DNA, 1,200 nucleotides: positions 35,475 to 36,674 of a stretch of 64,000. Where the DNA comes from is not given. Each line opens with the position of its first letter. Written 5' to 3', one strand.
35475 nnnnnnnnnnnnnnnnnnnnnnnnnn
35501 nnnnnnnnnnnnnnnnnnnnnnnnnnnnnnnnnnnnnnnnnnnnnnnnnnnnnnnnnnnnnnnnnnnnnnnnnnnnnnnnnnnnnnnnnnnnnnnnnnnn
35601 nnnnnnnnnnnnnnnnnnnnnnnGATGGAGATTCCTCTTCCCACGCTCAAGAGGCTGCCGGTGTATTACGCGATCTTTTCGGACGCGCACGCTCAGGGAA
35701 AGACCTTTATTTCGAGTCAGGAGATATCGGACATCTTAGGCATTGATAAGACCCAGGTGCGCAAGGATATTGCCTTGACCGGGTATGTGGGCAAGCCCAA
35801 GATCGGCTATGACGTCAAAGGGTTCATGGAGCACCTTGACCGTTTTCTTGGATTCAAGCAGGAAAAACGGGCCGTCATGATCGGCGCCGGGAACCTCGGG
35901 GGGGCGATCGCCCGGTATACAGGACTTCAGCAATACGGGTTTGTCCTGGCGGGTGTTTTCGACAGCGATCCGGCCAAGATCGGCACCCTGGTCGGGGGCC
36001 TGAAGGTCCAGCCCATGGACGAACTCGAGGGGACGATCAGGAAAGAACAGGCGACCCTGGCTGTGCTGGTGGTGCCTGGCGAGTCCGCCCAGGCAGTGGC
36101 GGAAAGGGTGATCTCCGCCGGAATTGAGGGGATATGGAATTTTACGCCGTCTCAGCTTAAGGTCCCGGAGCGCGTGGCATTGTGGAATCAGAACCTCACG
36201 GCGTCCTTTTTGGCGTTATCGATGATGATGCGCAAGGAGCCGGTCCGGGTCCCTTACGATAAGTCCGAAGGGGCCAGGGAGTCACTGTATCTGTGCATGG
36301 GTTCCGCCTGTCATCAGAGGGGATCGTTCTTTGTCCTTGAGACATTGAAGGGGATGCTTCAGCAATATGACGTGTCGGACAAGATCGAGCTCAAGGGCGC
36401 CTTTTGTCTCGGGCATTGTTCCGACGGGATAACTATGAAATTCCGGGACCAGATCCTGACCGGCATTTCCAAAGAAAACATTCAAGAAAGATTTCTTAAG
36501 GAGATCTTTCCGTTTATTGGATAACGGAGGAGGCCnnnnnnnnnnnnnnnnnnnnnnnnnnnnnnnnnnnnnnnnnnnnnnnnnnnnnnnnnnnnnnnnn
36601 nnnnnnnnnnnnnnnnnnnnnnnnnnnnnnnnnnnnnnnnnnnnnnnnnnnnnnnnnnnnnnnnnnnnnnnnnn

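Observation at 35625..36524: Rex redox repressor fused to a thioredoxin-like [2Fe-2S] domain, directly after the [FeFe]-hydrogenase genes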

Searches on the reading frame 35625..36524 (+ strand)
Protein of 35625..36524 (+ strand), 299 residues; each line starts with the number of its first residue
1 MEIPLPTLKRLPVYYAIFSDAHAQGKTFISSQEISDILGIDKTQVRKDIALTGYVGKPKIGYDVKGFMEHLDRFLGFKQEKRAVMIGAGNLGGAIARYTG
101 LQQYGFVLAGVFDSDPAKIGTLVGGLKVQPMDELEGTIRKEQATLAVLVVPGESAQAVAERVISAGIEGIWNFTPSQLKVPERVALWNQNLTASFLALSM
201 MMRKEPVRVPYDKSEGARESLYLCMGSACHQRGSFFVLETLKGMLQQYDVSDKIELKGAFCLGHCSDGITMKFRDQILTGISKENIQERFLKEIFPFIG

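Call 3: search_protein_families(library=pfam, proteins=[window:35625-36524:+], max_evalue=0.01)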
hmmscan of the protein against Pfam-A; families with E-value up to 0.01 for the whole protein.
window:35625-36524:+ (299 aa): 4 families
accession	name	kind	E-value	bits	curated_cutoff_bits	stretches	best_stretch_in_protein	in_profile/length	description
PF02629.25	CoA_binding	-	7e-21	75.2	22.3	1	79-175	2-96/97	CoA binding domain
PF06971.19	Put_DNA-bind_N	-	6.1e-17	61.9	27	1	2-49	1-48/49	Putative DNA-binding protein N-terminus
PF01257.25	2Fe-2S_thioredx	-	5.9e-05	23.4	24.8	1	217-288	64-139/145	Thioredoxin-like [2Fe-2S] ferredoxin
PF01408.29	GFO_IDH_MocA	-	0.0004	21.5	24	1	82-167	2-87/120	Oxidoreductase family, NAD-binding Rossmann fold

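Call 4: search_protein_families(library=ncbifam, proteins=[window:35625-36524:+], max_evalue=0.01)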
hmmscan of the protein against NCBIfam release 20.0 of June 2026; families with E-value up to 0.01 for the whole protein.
window:35625-36524:+ (299 aa): 15 families
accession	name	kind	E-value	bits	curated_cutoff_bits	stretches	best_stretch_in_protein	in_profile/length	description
NF003994.0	PRK05472.2-3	equivalog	7.4e-69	231.4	130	1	2-204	8-210/217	redox-sensing transcriptional repressor Rex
NF003995.0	PRK05472.2-4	subfamily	2.3e-62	210.3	126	1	2-204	5-207/213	redox-sensing transcriptional repressor Rex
NF003996.0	PRK05472.2-5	equivalog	3e-58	197.1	138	1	3-204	2-201/209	redox-sensing transcriptional repressor Rex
NF003992.0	PRK05472.2-1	equivalog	4.3e-54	183.3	226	1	2-206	20-224/249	redox-sensing transcriptional repressor Rex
NF003993.0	PRK05472.2-2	equivalog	1.3e-53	181.7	217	1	2-202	5-205/212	redox-sensing transcriptional repressor Rex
NF003990.0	PRK05472.1-4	equivalog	5.6e-52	176.4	233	1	3-205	7-209/214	redox-sensing transcriptional repressor Rex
NF003989.0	PRK05472.1-3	equivalog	6.1e-45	153.6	177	1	2-205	7-210/215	redox-sensing transcriptional repressor Rex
NF003991.0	PRK05472.1-5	equivalog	5.3e-36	124.5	198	1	2-203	6-207/211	redox-sensing transcriptional repressor Rex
NF003988.0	PRK05472.1-1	equivalog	2.4e-33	115.9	321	1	2-205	6-211/214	redox-sensing transcriptional repressor Rex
NF004638.0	PRK05988.1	equivalog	5.2e-05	23.1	198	1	213-288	73-152/159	formate dehydrogenase subunit gamma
NF009201.0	PRK12549.1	subfamily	0.00097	18.4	235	1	63-127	112-174/286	shikimate dehydrogenase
TIGR01958.1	nuoE_fam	subfamily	0.0013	18.9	142.4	1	211-288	61-142/148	NADH-quinone oxidoreductase subunit NuoE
NF005722.0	PRK07539.1-2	equivalog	0.0035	17.5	141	1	218-288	77-151/157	NADH-quinone oxidoreductase subunit NuoE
NF005747.0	PRK07571.1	equivalog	0.0035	17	224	1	219-289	90-164/173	bidirectional hydrogenase complex protein HoxE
TIGR03570.1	NeuD_NnaD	subfamily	0.0063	16.1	160.8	1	84-167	3-84/202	NeuD/PglB/VioB family sugar acetyltransferase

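Call 5: find_homologous_proteins(query=window:35625-36521:+, max_evalue=1e-10)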
Query window:35625-36521:+ (299 aa): 305 proteins with E <= 1e-10 among 2236 candidates; the best 120 are listed.
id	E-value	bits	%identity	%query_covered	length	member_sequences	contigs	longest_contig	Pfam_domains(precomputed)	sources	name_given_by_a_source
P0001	9.1e-196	667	100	100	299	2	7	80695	PF02629.26,PF06971.20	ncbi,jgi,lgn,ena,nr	ncbi:MAG TPA: redox-sensing transcriptional repressor Rex [Candidatus Omnitrophota bacterium]|jgi:re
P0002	1.2e-153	529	77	100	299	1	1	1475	PF02629.26,PF06971.20,PF01408.29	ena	-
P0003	1.5e-135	469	69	99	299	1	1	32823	PF02629.26,PF06971.20,PF01257.26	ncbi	-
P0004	1.5e-100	355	53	100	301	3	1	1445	PF02629.26,PF06971.20,PF01257.26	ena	-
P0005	3.6e-97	343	49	99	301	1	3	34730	PF02629.26,PF06971.20,PF01257.26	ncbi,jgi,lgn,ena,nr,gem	ncbi:MAG: redox-sensing transcriptional repressor Rex [Candidatus Omnitrophica bacterium]|nr:redox-s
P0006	3.3e-96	340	49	99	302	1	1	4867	PF02629.26,PF06971.20,PF01257.26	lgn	-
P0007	4.5e-91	323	49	99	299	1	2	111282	PF02629.26,PF06971.20,PF01257.26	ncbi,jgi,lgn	jgi:redox-sensing transcriptional repressor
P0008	1.6e-63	233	53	68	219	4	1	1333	PF02629.26,PF06971.20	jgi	jgi:redox-sensing transcriptional repressor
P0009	3.3e-59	219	51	68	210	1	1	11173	PF02629.26,PF06971.20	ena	-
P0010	1.4e-58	217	47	67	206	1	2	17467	PF02629.26,PF06971.20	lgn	-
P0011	4.0e-57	212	50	68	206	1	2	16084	PF02629.26,PF06971.20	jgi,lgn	jgi:redox-sensing transcriptional repressor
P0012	7.7e-57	211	50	67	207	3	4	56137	PF02629.26,PF06971.20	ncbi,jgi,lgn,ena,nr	ncbi:MAG: redox-sensing transcriptional repressor Rex [Candidatus Melainabacteria bacterium RIFOXYA1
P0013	2.0e-56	210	48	67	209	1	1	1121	PF02629.26,PF06971.20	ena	-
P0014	2.3e-56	210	47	68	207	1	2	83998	PF02629.26,PF06971.20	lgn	-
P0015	5.8e-56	208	46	67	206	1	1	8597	PF02629.26,PF06971.20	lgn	-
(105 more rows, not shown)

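Call 9: find_encoding_contigs(protein=P0007, flank=10000, max_places=2)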
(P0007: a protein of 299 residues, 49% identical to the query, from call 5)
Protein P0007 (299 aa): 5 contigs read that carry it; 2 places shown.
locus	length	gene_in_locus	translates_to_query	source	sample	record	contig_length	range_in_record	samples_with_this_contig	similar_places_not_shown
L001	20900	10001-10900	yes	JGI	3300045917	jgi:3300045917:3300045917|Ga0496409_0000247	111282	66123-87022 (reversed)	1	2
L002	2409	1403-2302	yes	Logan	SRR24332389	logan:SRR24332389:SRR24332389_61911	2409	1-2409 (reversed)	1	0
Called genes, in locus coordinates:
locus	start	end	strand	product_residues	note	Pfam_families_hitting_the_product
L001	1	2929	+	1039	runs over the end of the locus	PF00873:ACR_tran, PF02355:SecD_SecF_C (faint)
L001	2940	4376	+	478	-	-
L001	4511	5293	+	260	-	PF01149:Fapy_DNA_glyco, PF06831:H2TH, PF06827:zf-FPG_IleRS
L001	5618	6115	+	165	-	PF01257:2Fe-2S_thioredx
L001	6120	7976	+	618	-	PF01257:2Fe-2S_thioredx (weak), PF01512:Complex1_51K, PF10531:SLBB (weak), PF10589:NADH_4Fe-4S, PF12837:Fer4_6 (weak), PF12838:Fer4_7 (weak), PF13187:Fer4_9 (weak), PF13237:Fer4_10, +2 more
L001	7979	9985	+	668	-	PF13510:Fer2_4, PF10588:NADH-G_4Fe-4S_3, PF13183:Fer4_8 (weak), PF22117:Fer4_Nqo3, PF12838:Fer4_7, PF02906:Fe_hyd_lg_C, PF02256:Fe_hyd_SSU, PF01257:2Fe-2S_thioredx, +4 more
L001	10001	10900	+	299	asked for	PF06971:Put_DNA-bind_N, PF02629:CoA_binding, PF01257:2Fe-2S_thioredx (weak)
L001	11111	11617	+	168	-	PF08448:PAS_4 (weak), PF13426:PAS_9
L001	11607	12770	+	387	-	PF07228:SpoIIE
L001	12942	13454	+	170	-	PF03358:FMN_red (weak), PF12682:Flavodoxin_4, PF12724:Flavodoxin_5 (faint)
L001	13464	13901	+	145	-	PF03013:Pyr_excise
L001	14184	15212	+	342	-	PF13439:Glyco_transf_4, PF13579:Glyco_trans_4_4 (weak), PF00534:Glycos_transf_1, PF13692:Glyco_trans_1_4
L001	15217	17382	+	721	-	PF14742:GDE_N_bis, PF06202:GDE_C, PF22422:MGH1-like_GH, PF17389:Bac_rhamnosid6H (faint)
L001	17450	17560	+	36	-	-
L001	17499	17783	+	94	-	-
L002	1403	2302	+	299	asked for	PF06971:Put_DNA-bind_N, PF02629:CoA_binding, PF01257:2Fe-2S_thioredx (weak)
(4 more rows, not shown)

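Call 10: find_encoding_contigs(protein=P0005, flank=10000, max_places=2)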
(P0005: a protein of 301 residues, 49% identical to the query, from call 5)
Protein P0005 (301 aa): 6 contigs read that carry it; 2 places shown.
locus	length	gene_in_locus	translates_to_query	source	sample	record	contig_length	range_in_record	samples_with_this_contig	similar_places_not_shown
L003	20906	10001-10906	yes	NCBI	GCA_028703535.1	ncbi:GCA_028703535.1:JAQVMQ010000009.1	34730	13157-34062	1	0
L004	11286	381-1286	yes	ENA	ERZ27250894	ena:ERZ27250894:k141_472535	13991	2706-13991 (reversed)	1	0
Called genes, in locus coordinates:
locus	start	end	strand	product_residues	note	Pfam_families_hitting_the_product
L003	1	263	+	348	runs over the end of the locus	PF00389:2-Hacid_dh, PF02826:2-Hacid_dh_C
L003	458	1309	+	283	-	-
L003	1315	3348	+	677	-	PF16927:HisKA_7TM, PF13492:GAF_3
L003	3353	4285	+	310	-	PF13593:SBF_like, PF01758:SBF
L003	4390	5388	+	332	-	-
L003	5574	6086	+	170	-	PF01257:2Fe-2S_thioredx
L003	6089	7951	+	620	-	PF01257:2Fe-2S_thioredx (weak), PF01512:Complex1_51K, PF10531:SLBB (weak), PF10589:NADH_4Fe-4S, PF12838:Fer4_7, PF13237:Fer4_10, PF14697:Fer4_21, PF00037:Fer4, +6 more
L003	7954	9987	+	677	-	PF13510:Fer2_4, PF10588:NADH-G_4Fe-4S_3, PF13237:Fer4_10 (weak), PF22117:Fer4_Nqo3, PF12838:Fer4_7, PF02906:Fe_hyd_lg_C, PF02256:Fe_hyd_SSU, PF01257:2Fe-2S_thioredx, +3 more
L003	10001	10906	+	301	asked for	PF06971:Put_DNA-bind_N, PF02629:CoA_binding, PF01257:2Fe-2S_thioredx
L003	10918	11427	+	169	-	PF13426:PAS_9 (weak)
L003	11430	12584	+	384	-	PF07228:SpoIIE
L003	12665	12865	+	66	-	-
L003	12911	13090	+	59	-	-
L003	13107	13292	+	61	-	-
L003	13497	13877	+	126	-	PF00999:Na_H_Exchanger (weak)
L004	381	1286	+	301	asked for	PF06971:Put_DNA-bind_N, PF02629:CoA_binding, PF01257:2Fe-2S_thioredx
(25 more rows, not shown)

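Call 11: find_encoding_contigs(protein=P0003, flank=10000, max_places=2)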
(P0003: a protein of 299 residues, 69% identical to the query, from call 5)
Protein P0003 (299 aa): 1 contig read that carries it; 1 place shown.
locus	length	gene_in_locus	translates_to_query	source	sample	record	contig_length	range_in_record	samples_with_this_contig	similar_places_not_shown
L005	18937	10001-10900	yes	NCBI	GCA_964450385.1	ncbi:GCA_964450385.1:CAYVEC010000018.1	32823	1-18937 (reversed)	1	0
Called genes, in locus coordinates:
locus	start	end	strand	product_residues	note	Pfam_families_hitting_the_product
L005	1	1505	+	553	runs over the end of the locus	PF05359:DUF748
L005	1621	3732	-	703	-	PF12450:vWF_A, PF00092:VWA, PF13519:VWA_2, PF13768:VWA_3, PF12034:YfbK_C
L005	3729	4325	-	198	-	PF04542:Sigma70_r2, PF08281:Sigma70_r4_2, PF04545:Sigma70_r4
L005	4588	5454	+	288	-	PF01145:Band_7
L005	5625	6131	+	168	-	PF01257:2Fe-2S_thioredx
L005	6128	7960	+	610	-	PF01512:Complex1_51K, PF10589:NADH_4Fe-4S, PF12837:Fer4_6 (weak), PF12838:Fer4_7 (weak), PF13187:Fer4_9 (weak), PF13237:Fer4_10, PF14697:Fer4_21 (weak), PF00037:Fer4, +2 more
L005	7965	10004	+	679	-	PF00111:Fer2 (weak), PF13510:Fer2_4, PF10588:NADH-G_4Fe-4S_3, PF22117:Fer4_Nqo3, PF12838:Fer4_7, PF02906:Fe_hyd_lg_C, PF02256:Fe_hyd_SSU, PF01257:2Fe-2S_thioredx, +4 more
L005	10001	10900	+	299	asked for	PF06971:Put_DNA-bind_N, PF01257:2Fe-2S_thioredx (faint), PF02629:CoA_binding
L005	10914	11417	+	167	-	PF13188:PAS_8 (weak), PF13426:PAS_9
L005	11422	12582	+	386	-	PF07228:SpoIIE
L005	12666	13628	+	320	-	PF04055:Radical_SAM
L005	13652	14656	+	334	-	PF04055:Radical_SAM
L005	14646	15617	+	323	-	PF04055:Radical_SAM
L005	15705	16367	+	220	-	PF00702:Hydrolase (weak), PF12710:HAD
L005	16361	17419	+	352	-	PF00465:Fe-ADH, PF13685:Fe-ADH_2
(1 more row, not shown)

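Call 32: search_protein_representatives(alignment_id=A2)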
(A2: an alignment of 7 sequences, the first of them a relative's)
Query: 7 sequences, 300 profile positions. Proteins with E-value up to 0.001 (for the whole library): 8281; up to 1e-10: 4565; up to 1e-30: 1040. The best 150 are listed.
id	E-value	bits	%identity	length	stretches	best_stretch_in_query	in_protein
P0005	1.2e-152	524.0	-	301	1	1-300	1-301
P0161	2.4e-91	322.7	-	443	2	4-202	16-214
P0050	5.1e-76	272.4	-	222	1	2-210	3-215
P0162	4.4e-62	226.6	-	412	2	3-200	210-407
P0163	1.0e-61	225.4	-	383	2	4-211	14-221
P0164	8.6e-61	222.4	-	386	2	3-209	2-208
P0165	1.5e-60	221.6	-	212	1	8-205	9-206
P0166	4.9e-60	219.9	-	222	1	4-202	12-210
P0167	2.3e-59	217.7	-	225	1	2-207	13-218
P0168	4.0e-59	216.9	-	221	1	4-210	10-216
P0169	4.3e-59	216.8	-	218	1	3-212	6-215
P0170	4.9e-58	213.4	-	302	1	6-280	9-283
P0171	1.4e-57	211.8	-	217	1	3-201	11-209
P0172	4.1e-57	210.3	-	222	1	4-211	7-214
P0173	6.5e-57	209.7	-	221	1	4-212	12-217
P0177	8.9e-56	205.9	-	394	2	8-197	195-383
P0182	4.9e-55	203.5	-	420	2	2-199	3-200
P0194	3.3e-53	197.5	-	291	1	5-224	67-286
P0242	9.2e-49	182.9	-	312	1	5-279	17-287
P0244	1.5e-48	182.3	-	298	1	7-299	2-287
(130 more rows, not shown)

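Call 33: search_protein_families(library=pfam, proteins=[P0161, P0162, P0163, P0164, P0170, P0177, P0182, P0242, P0244, P0194], max_evalue=0.01)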
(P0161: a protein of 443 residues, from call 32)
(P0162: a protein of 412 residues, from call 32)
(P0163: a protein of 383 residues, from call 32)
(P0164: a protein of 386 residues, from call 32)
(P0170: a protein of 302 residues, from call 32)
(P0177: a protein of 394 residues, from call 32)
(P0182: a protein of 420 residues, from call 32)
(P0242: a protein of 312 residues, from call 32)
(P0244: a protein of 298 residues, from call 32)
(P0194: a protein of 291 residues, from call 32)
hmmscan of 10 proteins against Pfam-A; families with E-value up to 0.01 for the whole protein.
P0161 (443 aa): 2 families
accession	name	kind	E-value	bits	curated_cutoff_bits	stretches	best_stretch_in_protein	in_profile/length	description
PF02629.25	CoA_binding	-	8.7e-35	119.8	22.3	2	97-189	6-96/97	CoA binding domain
PF06971.19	Put_DNA-bind_N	-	8.4e-32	109.5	27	2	230-273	2-48/49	Putative DNA-binding protein N-terminus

P0162 (412 aa): 3 families
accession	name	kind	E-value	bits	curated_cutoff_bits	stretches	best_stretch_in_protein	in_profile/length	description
PF06971.19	Put_DNA-bind_N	-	1.1e-29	102.7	27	2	3-51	1-49/49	Putative DNA-binding protein N-terminus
PF02629.25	CoA_binding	-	3.4e-29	101.9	22.3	2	286-383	1-96/97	CoA binding domain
PF01408.29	GFO_IDH_MocA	-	1.6e-09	38.9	24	1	290-376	2-88/120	Oxidoreductase family, NAD-binding Rossmann fold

P0163 (383 aa): 4 families
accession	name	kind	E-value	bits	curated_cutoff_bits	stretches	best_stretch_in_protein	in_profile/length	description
PF01257.25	2Fe-2S_thioredx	-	5.1e-36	124.1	24.8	1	238-378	4-144/145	Thioredoxin-like [2Fe-2S] ferredoxin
PF06971.19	Put_DNA-bind_N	-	5.7e-15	55.6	27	1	14-61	2-49/49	Putative DNA-binding protein N-terminus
PF02629.25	CoA_binding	-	2e-13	51.4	22.3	1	91-186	3-96/97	CoA binding domain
PF01408.29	GFO_IDH_MocA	-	0.00021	22.4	24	1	96-178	5-87/120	Oxidoreductase family, NAD-binding Rossmann fold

P0164 (386 aa): 4 families
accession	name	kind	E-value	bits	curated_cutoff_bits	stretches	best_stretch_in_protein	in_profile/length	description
PF01257.25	2Fe-2S_thioredx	-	1.6e-48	164.7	24.8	1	221-364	2-145/145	Thioredoxin-like [2Fe-2S] ferredoxin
PF02629.25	CoA_binding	-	2.1e-16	60.9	22.3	1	82-176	5-97/97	CoA binding domain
PF06971.19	Put_DNA-bind_N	-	5.4e-10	39.6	27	1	4-50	3-49/49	Putative DNA-binding protein N-terminus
PF01408.29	GFO_IDH_MocA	-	0.0015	19.7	24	1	82-169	2-89/120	Oxidoreductase family, NAD-binding Rossmann fold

P0170 (302 aa): 5 families
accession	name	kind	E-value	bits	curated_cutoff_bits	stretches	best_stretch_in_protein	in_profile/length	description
PF02629.25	CoA_binding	-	3.2e-18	66.7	22.3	1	86-179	5-96/97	CoA binding domain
PF06971.19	Put_DNA-bind_N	-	4.1e-10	40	27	1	10-53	5-48/49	Putative DNA-binding protein N-terminus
PF01257.25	2Fe-2S_thioredx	-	4.3e-06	27.1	24.8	1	222-293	65-140/145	Thioredoxin-like [2Fe-2S] ferredoxin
PF01408.29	GFO_IDH_MocA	-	0.00039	21.5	24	1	87-172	3-88/120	Oxidoreductase family, NAD-binding Rossmann fold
PF03807.23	F420_oxidored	-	0.0023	18.9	21.6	1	88-168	3-80/94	NADP oxidoreductase coenzyme F420-dependent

P0177 (394 aa): 6 families
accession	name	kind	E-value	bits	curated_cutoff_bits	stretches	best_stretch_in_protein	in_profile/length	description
PF02629.25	CoA_binding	-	1e-32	113.2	22.3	2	60-156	3-97/97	CoA binding domain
PF06971.19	Put_DNA-bind_N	-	7.9e-17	61.5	27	2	191-237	2-49/49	Putative DNA-binding protein N-terminus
PF01408.29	GFO_IDH_MocA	-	2e-15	58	24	2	269-357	2-90/120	Oxidoreductase family, NAD-binding Rossmann fold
PF13380.12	CoA_binding_2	-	0.0002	22.2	22.8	0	327-360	53-86/116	CoA binding domain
PF01118.30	Semialdhyde_dh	-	0.00078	20.3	26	0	62-148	1-92/121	Semialdehyde dehydrogenase, NAD binding domain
PF03807.23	F420_oxidored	-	0.0015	19.5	21.6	0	271-350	3-80/94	NADP oxidoreductase coenzyme F420-dependent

P0182 (420 aa): 5 families
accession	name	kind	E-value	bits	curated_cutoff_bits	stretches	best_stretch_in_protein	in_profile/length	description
PF02629.25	CoA_binding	-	2e-35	121.8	22.3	2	288-386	2-96/97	CoA binding domain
PF06971.19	Put_DNA-bind_N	-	8.1e-25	87.1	27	2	4-51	1-48/49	Putative DNA-binding protein N-terminus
PF01408.29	GFO_IDH_MocA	-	1.1e-12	49.1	24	1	85-174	3-91/120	Oxidoreductase family, NAD-binding Rossmann fold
PF01118.30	Semialdhyde_dh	-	0.00039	21.2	26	0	291-381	1-93/121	Semialdehyde dehydrogenase, NAD binding domain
PF17836.7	PglD_N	-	0.00061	20.7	23.4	0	291-341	1-45/78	PglD N-terminal domain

P0242 (312 aa): 3 families
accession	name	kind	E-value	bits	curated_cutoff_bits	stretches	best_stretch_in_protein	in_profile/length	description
PF02629.25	CoA_binding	-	3.4e-13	50.6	22.3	1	94-189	4-96/97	CoA binding domain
PF06971.19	Put_DNA-bind_N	-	6.6e-11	42.6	27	1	18-63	4-49/49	Putative DNA-binding protein N-terminus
PF01257.25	2Fe-2S_thioredx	-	4.4e-07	30.3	24.8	1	222-297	60-139/145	Thioredoxin-like [2Fe-2S] ferredoxin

P0244 (298 aa): 7 families
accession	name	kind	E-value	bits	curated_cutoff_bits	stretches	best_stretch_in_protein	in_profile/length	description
PF02629.25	CoA_binding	-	8.2e-16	59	22.3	1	74-172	1-96/97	CoA binding domain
PF06971.19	Put_DNA-bind_N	-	1.1e-11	45.1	27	1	2-44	5-48/49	Putative DNA-binding protein N-terminus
PF01257.25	2Fe-2S_thioredx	-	0.00022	21.5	24.8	1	211-279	67-141/145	Thioredoxin-like [2Fe-2S] ferredoxin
PF08220.18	HTH_DeoR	-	0.0011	19.1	21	1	19-49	10-40/57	DeoR-like helix-turn-helix domain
PF08279.18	HTH_11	-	0.0013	19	25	1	11-45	3-37/55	HTH domain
PF00376.29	MerR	-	0.0054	17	28.2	0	26-41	2-17/38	MerR family regulatory protein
PF13545.12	HTH_Crp_2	-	0.007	16.7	27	0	23-55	22-55/70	Crp-like helix-turn-helix domain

P0194 (291 aa): 2 families
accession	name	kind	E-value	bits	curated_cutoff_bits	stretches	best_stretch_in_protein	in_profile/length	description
PF02629.25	CoA_binding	-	5.4e-16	59.6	22.3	1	143-237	3-95/97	CoA binding domain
PF06971.19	Put_DNA-bind_N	-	1.3e-15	57.6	27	1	67-112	3-48/49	Putative DNA-binding protein N-terminus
